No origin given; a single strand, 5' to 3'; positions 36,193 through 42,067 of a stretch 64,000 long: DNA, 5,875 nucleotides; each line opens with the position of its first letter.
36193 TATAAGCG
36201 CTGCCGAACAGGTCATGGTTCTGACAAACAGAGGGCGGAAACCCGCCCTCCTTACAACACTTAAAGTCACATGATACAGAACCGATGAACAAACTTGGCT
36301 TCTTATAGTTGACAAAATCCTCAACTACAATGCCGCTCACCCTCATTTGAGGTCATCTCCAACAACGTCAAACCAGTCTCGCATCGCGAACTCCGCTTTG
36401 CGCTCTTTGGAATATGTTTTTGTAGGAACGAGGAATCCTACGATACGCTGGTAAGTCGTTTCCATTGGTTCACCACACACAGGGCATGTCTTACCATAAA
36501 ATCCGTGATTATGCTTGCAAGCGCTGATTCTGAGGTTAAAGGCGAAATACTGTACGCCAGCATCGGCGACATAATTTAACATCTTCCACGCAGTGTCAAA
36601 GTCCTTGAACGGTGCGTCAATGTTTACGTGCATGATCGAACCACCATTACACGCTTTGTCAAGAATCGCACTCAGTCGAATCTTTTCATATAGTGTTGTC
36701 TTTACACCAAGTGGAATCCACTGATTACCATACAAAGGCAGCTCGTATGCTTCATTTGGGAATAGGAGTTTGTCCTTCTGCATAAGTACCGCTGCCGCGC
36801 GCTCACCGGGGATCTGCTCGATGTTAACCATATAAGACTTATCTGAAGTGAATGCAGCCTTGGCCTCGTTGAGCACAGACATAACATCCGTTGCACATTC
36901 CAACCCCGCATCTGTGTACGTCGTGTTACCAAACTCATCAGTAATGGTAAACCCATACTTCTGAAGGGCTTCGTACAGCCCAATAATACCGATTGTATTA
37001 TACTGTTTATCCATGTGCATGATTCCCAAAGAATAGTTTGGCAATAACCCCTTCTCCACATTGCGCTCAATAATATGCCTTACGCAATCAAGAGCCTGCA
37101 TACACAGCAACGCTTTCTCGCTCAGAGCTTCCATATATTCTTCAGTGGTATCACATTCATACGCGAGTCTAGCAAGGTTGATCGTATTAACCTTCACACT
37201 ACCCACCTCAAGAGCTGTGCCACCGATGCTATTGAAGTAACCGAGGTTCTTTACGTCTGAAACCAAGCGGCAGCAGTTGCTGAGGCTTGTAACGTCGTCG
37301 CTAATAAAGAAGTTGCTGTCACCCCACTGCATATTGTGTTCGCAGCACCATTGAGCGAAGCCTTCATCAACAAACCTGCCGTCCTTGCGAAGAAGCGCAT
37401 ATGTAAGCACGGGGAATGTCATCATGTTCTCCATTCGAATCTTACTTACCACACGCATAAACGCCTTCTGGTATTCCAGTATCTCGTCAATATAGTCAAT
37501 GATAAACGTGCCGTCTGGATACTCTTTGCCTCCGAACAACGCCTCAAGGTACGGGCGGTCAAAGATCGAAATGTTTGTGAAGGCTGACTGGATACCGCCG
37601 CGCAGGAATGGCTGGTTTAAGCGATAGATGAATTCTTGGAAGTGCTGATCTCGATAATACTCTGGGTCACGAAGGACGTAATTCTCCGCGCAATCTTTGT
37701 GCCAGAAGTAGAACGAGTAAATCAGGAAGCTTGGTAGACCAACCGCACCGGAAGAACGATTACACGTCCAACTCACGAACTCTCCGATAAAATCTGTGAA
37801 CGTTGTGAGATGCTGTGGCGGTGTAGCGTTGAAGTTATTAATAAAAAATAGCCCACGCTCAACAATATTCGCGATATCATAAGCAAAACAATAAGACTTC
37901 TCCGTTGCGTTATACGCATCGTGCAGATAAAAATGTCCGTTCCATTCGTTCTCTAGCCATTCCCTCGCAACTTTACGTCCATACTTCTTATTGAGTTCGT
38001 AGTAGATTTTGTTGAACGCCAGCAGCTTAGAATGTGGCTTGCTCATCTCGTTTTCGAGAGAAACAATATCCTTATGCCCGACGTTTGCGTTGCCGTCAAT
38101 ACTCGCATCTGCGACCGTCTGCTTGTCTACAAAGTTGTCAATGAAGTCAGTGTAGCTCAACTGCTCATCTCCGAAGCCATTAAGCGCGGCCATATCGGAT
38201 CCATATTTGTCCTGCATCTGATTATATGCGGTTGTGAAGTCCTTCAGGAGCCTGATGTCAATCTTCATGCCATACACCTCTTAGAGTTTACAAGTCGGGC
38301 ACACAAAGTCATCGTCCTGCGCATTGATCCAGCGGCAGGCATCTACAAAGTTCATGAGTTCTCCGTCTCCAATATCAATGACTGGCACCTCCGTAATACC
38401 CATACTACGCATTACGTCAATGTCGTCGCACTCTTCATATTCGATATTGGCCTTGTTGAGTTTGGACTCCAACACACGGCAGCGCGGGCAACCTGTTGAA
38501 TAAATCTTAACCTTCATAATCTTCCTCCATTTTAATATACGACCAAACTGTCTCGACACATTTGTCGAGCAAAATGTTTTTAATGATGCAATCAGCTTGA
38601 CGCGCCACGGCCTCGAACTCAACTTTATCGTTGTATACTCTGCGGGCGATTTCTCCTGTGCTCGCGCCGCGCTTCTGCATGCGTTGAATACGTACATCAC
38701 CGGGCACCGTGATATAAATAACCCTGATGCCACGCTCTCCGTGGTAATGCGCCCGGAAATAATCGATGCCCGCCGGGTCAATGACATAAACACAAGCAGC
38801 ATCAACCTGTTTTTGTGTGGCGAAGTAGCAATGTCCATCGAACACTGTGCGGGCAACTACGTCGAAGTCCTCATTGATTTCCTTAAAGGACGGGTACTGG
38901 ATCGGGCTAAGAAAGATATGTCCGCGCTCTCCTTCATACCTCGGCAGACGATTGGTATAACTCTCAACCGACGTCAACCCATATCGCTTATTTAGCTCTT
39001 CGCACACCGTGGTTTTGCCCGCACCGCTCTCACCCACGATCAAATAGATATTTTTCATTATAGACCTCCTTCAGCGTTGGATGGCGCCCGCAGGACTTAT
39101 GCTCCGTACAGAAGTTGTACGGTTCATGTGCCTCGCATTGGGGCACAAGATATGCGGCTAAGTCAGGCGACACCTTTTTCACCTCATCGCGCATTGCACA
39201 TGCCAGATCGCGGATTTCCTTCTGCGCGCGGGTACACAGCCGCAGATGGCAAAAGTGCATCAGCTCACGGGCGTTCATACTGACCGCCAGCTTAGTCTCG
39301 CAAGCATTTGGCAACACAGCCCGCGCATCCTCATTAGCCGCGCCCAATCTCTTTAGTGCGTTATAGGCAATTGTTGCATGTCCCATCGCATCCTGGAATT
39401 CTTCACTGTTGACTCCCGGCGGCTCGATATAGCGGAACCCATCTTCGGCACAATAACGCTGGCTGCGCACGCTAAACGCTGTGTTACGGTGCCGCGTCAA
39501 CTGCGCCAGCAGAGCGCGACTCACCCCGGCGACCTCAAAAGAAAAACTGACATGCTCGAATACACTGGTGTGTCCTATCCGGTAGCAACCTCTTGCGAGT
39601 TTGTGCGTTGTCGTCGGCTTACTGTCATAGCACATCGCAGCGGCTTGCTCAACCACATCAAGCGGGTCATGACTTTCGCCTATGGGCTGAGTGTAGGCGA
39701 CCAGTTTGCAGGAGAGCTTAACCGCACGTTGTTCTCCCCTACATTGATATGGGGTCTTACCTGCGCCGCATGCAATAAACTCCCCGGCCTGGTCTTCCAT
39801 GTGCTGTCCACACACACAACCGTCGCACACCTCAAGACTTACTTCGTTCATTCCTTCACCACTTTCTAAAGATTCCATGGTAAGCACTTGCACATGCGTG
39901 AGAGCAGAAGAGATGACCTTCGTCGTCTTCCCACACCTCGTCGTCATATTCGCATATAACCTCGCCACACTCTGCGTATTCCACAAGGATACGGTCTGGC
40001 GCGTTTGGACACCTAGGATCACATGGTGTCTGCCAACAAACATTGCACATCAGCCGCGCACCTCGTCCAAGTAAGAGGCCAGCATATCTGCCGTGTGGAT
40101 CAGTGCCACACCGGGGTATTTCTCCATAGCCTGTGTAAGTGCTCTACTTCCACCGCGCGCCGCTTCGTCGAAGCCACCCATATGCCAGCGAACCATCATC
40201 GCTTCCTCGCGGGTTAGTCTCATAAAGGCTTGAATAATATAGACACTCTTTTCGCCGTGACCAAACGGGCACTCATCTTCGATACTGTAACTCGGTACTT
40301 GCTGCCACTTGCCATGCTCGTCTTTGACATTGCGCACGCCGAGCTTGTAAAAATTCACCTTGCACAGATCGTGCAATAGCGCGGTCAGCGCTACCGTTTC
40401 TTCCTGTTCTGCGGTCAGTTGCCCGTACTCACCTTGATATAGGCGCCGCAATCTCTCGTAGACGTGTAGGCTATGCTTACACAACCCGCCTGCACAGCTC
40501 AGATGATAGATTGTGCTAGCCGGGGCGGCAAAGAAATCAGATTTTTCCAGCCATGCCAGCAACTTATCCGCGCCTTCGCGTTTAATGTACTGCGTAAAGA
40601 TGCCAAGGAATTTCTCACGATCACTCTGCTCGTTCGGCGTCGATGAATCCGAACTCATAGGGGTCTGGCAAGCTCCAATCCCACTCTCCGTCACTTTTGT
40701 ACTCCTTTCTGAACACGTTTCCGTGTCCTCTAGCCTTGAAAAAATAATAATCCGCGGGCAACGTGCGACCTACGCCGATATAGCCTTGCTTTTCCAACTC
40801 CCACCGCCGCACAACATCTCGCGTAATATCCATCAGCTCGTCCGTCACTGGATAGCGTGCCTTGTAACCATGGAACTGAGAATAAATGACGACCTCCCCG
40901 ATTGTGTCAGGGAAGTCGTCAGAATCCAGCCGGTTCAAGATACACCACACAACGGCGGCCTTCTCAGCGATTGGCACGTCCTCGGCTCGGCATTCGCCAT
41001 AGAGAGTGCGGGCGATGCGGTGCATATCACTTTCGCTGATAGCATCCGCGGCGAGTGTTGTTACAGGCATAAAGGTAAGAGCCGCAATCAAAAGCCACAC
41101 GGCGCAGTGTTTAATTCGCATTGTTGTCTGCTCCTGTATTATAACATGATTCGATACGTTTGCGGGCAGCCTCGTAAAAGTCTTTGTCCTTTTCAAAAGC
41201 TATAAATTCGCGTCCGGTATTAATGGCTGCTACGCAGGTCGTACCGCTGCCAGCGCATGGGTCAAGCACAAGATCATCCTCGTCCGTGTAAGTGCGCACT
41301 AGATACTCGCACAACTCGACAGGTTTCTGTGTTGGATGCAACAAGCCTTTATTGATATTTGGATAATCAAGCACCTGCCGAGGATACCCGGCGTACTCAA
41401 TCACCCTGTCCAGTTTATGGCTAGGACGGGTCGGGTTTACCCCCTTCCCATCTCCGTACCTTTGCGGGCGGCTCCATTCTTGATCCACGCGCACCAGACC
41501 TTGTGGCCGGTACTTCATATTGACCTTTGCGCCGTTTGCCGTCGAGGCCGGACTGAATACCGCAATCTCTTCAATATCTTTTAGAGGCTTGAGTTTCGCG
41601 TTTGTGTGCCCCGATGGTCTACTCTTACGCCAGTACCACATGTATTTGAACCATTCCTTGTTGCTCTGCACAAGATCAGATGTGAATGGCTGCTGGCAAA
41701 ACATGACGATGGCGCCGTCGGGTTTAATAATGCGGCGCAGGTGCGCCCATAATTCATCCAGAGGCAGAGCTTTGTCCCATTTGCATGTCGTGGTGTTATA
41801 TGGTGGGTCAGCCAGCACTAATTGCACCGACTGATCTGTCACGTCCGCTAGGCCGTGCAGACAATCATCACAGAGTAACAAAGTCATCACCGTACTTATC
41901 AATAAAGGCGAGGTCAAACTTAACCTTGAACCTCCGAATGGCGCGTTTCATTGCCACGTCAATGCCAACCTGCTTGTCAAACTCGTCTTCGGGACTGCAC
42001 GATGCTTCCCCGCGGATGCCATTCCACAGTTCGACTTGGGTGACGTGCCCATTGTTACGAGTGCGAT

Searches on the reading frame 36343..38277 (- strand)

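Call 18: search_protein_families(library=pfam, proteins=[window:36343-38277:-], max_evalue=0.001)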
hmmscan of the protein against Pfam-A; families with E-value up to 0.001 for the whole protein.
window:36343-38277:- (644 aa): 1 family
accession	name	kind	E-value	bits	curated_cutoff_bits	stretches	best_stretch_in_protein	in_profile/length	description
PF13597.11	NRDD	-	8.8e-91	305.7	26.2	1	75-634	1-560/562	Anaerobic ribonucleoside-triphosphate reductase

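Call 19: search_protein_families(library=phrogs, proteins=[window:36343-38277:-], max_evalue=0.001)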
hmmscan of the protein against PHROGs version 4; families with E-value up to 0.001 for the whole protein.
window:36343-38277:- (644 aa): 3 families
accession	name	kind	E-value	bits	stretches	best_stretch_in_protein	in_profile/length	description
phrog_25611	-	DNA, RNA and nucleotide metabolism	6e-184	614.5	2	4-342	1-340/978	anaerobic ribonucleoside reductase large subunit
phrog_487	-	moron, auxiliary metabolic gene and host takeover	4e-26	92.4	2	361-633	415-709/718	NrdD-like anaerobic ribonucleotide reductase large subunit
phrog_4218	-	DNA, RNA and nucleotide metabolism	2.4e-10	41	1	364-621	38-315/333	anaerobic ribonucleoside reductase large subunit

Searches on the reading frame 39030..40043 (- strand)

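Call 18: search_protein_families(library=pfam, proteins=[window:39030-40043:-], max_evalue=0.001)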
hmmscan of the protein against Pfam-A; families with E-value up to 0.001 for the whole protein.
window:39030-40043:- (337 aa): 1 family
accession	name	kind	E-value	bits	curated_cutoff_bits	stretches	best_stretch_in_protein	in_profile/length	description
PF02511.20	Thy1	-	8.1e-58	195.8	24.8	1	124-293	6-190/191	Thymidylate synthase complementing protein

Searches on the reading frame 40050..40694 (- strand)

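Call 62: search_protein_families(library=pfam, proteins=[window:40050-40694:-], max_evalue=0.001)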
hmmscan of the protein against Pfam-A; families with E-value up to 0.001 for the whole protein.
window:40050-40694:- (214 aa): 1 family
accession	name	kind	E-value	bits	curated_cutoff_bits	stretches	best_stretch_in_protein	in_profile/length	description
PF01966.28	HD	-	8.5e-07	29.7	22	1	73-205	3-113/116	HD domain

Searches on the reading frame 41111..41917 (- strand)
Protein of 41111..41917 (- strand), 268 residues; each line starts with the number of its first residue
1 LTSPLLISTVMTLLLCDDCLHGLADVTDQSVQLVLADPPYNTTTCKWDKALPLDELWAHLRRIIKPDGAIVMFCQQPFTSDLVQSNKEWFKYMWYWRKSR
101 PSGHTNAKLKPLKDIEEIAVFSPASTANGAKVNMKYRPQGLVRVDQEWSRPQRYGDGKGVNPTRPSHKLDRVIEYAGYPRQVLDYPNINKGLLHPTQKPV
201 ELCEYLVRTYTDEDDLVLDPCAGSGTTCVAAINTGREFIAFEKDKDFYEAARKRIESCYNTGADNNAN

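Call 62: search_protein_families(library=pfam, proteins=[window:41111-41917:-], max_evalue=0.001)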
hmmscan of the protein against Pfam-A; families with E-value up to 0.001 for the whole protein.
window:41111-41917:- (268 aa): 2 families
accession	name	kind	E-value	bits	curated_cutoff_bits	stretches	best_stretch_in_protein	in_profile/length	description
PF01555.25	N6_N4_Mtase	-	1.8e-31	110.3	26.7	1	31-252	1-220/221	DNA methylase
PF03602.21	Cons_hypoth95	-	0.00011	22.4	24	0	214-259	42-88/182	Conserved hypothetical protein 95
